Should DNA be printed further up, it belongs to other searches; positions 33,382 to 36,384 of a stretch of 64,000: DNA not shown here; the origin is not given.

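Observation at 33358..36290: Own-promoter, own-terminator gene for a 901-aa protein with two bipartite hydrophobic hairpins separated by a Lys/Glu coiled coil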

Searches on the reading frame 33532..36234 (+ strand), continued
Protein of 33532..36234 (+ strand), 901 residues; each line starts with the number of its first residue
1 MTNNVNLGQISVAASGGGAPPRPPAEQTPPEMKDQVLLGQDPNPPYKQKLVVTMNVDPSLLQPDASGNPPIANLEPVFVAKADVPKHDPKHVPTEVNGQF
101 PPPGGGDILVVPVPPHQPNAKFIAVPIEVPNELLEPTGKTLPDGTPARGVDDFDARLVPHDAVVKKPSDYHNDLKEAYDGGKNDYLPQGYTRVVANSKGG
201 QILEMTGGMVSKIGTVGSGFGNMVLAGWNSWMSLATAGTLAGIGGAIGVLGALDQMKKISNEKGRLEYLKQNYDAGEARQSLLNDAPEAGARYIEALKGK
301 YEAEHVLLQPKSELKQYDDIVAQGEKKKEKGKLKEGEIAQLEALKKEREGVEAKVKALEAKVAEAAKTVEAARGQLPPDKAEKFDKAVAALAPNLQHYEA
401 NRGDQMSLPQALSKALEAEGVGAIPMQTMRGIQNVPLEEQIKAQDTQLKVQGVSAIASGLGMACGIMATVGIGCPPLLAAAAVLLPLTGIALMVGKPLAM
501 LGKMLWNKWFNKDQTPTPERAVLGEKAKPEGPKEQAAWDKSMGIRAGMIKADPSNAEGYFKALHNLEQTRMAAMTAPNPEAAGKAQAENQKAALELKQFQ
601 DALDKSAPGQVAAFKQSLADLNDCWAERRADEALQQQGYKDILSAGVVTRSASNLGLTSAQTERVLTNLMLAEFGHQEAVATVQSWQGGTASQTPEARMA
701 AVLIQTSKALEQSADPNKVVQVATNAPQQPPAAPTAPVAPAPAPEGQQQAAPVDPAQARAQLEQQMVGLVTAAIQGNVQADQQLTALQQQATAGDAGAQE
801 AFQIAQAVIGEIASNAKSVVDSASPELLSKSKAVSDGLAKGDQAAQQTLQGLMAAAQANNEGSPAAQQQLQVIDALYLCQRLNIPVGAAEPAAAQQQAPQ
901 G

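Call 67: find_encoding_contigs(protein=P0015, flank=10000, max_places=1)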
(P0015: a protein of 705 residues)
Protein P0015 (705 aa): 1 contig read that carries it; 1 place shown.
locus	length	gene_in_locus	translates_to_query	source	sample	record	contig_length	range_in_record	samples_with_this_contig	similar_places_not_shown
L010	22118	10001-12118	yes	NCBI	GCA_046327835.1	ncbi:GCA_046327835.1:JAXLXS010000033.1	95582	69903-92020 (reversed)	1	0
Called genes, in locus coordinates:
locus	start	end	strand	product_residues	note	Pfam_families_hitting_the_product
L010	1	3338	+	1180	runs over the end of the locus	PF00069:Pkinase, PF07714:PK_Tyr_Ser-Thr, PF13432:TPR_16 (weak), PF14559:TPR_19 (weak), PF14559:TPR_19 (weak), PF14559:TPR_19 (weak), PF13414:TPR_11 (weak), PF23914:TPR_CcmH_CycH (weak), +25 more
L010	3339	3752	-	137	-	PF07963:N_methyl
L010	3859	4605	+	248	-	PF05036:SPOR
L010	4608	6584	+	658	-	PF17764:PriA_3primeBD, PF00270:DEAD, PF04851:ResIII, PF18319:Zn_ribbon_PriA, PF00271:Helicase_C (weak), PF18074:PriA_C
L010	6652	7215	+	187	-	-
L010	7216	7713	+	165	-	PF01327:Pep_deformylase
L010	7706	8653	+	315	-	PF00551:Formyl_trans_N, PF02911:Formyl_trans_C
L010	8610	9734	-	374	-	PF21016:RlmN_N, PF04055:Radical_SAM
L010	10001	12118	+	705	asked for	-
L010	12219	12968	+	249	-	PF07238:PilZ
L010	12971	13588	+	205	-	PF01553:Acyltransferase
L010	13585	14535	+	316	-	PF01148:CTP_transf_1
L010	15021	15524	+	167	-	PF02559:CarD_TRCF_RID, PF21095:CarD_C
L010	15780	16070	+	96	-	-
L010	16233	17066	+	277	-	-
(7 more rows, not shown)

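Call 68: find_encoding_contigs(protein=P0061, flank=10000, max_places=1)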
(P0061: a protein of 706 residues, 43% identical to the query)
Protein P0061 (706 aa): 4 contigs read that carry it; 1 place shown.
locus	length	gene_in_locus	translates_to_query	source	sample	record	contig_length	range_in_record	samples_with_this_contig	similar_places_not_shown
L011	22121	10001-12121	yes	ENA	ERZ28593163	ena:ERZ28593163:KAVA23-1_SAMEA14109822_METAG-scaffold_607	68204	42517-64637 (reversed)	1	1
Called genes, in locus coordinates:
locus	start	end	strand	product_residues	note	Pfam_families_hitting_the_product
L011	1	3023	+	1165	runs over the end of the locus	PF00069:Pkinase, PF07714:PK_Tyr_Ser-Thr, PF13432:TPR_16, PF14559:TPR_19 (weak), PF23914:TPR_CcmH_CycH (weak), PF13432:TPR_16, PF23914:TPR_CcmH_CycH, PF14559:TPR_19, +29 more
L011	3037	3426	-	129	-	-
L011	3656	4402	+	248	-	PF05036:SPOR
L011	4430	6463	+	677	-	PF17764:PriA_3primeBD, PF00270:DEAD, PF04851:ResIII, PF18319:Zn_ribbon_PriA, PF00271:Helicase_C, PF18074:PriA_C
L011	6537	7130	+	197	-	-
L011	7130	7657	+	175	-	PF01327:Pep_deformylase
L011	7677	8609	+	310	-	PF00551:Formyl_trans_N, PF02911:Formyl_trans_C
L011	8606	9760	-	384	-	PF21016:RlmN_N, PF04055:Radical_SAM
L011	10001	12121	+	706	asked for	-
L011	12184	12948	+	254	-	PF07238:PilZ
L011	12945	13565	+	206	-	PF01553:Acyltransferase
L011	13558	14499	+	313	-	PF01148:CTP_transf_1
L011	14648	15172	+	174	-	PF01553:Acyltransferase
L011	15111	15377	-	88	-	PF11625:DUF3253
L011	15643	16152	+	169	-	PF02559:CarD_TRCF_RID, PF21095:CarD_C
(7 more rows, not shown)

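Call 69: find_encoding_contigs(protein=P0049, flank=10000, max_places=1)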
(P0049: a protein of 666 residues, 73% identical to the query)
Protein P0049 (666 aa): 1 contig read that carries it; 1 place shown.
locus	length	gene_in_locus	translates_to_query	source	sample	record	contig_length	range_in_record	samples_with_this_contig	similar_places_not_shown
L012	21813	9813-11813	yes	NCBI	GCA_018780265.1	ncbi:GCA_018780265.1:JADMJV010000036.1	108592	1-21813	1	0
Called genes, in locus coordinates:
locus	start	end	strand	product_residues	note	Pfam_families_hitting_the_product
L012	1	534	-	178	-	?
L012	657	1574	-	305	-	-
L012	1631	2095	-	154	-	PF00293:NUDIX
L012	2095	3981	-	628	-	PF18152:DAHP_snth_FXD, PF00793:DAHP_synth_1, PF03102:NeuB, PF00800:PDT, PF01842:ACT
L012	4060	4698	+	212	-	PF00849:PseudoU_synth_2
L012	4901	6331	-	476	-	PF00583:Acetyltransf_1 (weak)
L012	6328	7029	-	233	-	PF12796:Ank_2 (weak), PF13637:Ank_4 (weak), PF24521:Ank_KRIT1, PF13857:Ank_5, PF00023:Ank (weak), PF12796:Ank_2, PF13637:Ank_4 (weak), PF13857:Ank_5, +2 more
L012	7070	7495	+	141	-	-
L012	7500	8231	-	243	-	PF00230:MIP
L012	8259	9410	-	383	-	PF21016:RlmN_N, PF04055:Radical_SAM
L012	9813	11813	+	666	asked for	-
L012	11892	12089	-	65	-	-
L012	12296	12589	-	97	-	PF02604:PhdYeFM_antitox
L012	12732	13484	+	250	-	PF07238:PilZ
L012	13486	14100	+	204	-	PF01553:Acyltransferase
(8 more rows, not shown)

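Call 70: predict_structure(alignment_id=A6)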
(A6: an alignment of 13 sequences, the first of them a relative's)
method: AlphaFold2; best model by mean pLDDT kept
length: 424 residues; sequences in the alignment: 13
mean_pLDDT: 50.9   pTM: 0.29
mean pLDDT of the five models: 50.9, 48.6, 48.4, 45.4, 41.8
residues with pLDDT >= 90: 0; 70-90: 84; 50-70: 100; < 50: 240
segments of 3 or more residues with pLDDT < 50: 1-24, 44-61, 73-142, 176-178, 208-210, 212-319, 417-424
pLDDT, mean of each block of 10 residues (from residue 1): 32 39 54 66 44 41 52 41 34 37 37 36 38 41 52 59 55 53 58 58 50 45 44 42 40 43 33 29 28 30 30 38 77 82 83 78 73 82 85 82 72 55 40
secondary structure, 60 per line:
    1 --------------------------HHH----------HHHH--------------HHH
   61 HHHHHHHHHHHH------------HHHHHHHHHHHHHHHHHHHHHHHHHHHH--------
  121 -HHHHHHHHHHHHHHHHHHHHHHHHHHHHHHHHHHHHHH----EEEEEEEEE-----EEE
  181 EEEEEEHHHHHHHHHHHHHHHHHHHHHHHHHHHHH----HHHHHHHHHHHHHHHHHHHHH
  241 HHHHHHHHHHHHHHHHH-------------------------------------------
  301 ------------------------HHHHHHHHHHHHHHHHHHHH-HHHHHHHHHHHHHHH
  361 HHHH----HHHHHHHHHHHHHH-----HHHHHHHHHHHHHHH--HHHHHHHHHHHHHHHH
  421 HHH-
elements in order: H40-43 H58-72 H85-112 H122-159 E164-172 E178-186 H187-215 H220-257 H325-344 H346-364 H369-382 H388-402 H405-423

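Call 75: search_protein_families(library=pfam, alignment_id=A6, max_evalue=1)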
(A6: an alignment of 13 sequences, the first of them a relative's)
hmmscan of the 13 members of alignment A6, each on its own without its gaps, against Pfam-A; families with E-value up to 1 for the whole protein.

A. member 1, P0037 (424 aa): 2 families
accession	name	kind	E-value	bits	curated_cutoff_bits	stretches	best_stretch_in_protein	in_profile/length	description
PF17830.6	STI1-HOP_DP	-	0.28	11.6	29.1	0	397-417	4-24/55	STI1/HOP, DP domain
PF06133.16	Com_YlbF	-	0.55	11.2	23.9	0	326-358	56-89/105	Control of competence regulator ComK, YlbF/YmcA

B. families by the number of members that match (of 13 scanned): 19 families
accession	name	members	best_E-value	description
PF06133.16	Com_YlbF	5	1.2e-05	Control of competence regulator ComK, YlbF/YmcA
PF17830.6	STI1-HOP_DP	5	0.012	STI1/HOP, DP domain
PF07332.16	Phage_holin_3_6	3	0.038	Putative Actinobacterial Holin-X, holin superfamily III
PF23991.1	DUF7310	2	0.33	Coiled-coil region of unknown function (DUF7310)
PF12318.13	FAD-SLDH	1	0.023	Membrane bound FAD containing D-sorbitol dehydrogenase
PF09789.14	CC149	1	0.033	Coiled-coil domain-containing protein 149-A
PF05524.18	PEP-utilisers_N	1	0.035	PEP-utilising enzyme, N-terminal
PF08614.16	ATG16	1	0.041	Autophagy protein 16 (ATG16)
PF05147.19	LANC_like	1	0.074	Lanthionine synthetase C-like protein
PF22801.2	KH_GLD-3_1st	1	0.079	GLD-3 1st KH domain (aka KH2)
PF03168.19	LEA_2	1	0.11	Late embryogenesis abundant protein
PF13864.11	Enkurin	1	0.28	Calmodulin-binding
PF16013.10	DUF4781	1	0.3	Domain of unknown function (DUF4781)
PF13932.14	SAM_GIDA_C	1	0.36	tRNA modifying enzyme MnmG/GidA C-terminal helical bundle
PF00288.32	GHMP_kinases_N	1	0.38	GHMP kinases N terminal domain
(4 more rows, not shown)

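Call 76: search_protein_families(library=pfam, alignment_id=A7, max_evalue=1)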
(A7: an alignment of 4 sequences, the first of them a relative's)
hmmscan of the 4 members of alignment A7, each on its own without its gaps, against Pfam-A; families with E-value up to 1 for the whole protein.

A. member 1, P0015 (705 aa): 1 family
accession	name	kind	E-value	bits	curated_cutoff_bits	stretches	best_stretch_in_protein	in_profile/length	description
PF09863.15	DUF2090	-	0.14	11.6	27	1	543-611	15-82/310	Uncharacterized protein conserved in bacteria (DUF2090)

B. families by the number of members that match (of 4 scanned): 7 families
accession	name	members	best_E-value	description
PF15704.10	Mt_ATP_synt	1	0.025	Mitochondrial ATP synthase subunit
PF05055.17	DUF677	1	0.029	Protein of unknown function (DUF677)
PF09716.15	ETRAMP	1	0.065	Malarial early transcribed membrane protein (ETRAMP)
PF20721.2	C19orf12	1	0.081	C19orf12-like protein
PF09863.15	DUF2090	1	0.14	Uncharacterized protein conserved in bacteria (DUF2090)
PF05277.18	DUF726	1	0.26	Protein of unknown function (DUF726)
PF13801.11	Metal_resist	1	0.58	Heavy-metal resistance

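Call 91: search_protein_families(library=ncbifam, proteins=[P0037, P0015], max_evalue=0.01)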
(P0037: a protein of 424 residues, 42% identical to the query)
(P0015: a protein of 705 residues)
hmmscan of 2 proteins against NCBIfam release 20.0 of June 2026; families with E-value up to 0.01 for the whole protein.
P0037 (424 aa): 0 families

P0015 (705 aa): 1 family
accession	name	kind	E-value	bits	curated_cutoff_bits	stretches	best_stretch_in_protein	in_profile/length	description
NF038403.1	perm_prefix_1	domain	0.0015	18.3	30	1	359-391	14-46/59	permease prefix domain 1-containing protein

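Call 94: search_dna_similar(query=window:33532-36234:+, collection=plasmids, mode=protein, max_evalue=0.001, max_rows=10)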
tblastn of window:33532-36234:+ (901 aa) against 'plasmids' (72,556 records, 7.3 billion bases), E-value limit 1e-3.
No match.

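Call 95: search_dna_similar(query=window:33532-36234:+, collection=phages, mode=protein, max_evalue=0.001, max_rows=10)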
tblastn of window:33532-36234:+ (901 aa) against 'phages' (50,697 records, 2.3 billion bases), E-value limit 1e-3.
No match.

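Call 96: find_related_loci(query=A1, collection=genome_contigs, flank=6000)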
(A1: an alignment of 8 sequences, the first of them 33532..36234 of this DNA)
Query A1 (901 aa) in genome_contigs; peptide patterns used: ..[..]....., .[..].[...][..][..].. (x = any residue, [..] = any of these).
45 stretches matched a pattern; 3 encode a relative of the query (tblastn E <= 1e-3); 3 distinct loci.
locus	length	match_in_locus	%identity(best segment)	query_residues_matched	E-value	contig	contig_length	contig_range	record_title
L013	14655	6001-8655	92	1-887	0e+0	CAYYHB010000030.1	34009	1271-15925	MAG TPA_asm: uncultured Burkholderiales bacterium isolate SRP329715_co1_347 genome assembly, contig: NODE_1748_length_34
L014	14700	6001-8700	96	1-901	0e+0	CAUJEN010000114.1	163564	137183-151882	MAG: Candidatus Eremiobacteraeota bacterium isolate KLAP168 genome assembly, contig: KLAP168_132376, whole genome shotgu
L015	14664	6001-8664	56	1-886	0e+0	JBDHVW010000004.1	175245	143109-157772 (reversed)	MAG: Vulcanimicrobiota bacterium isolate AS-MICRO-3CA.307 NODE_207_length_175245_cov_5.244512, whole genome shotgun sequ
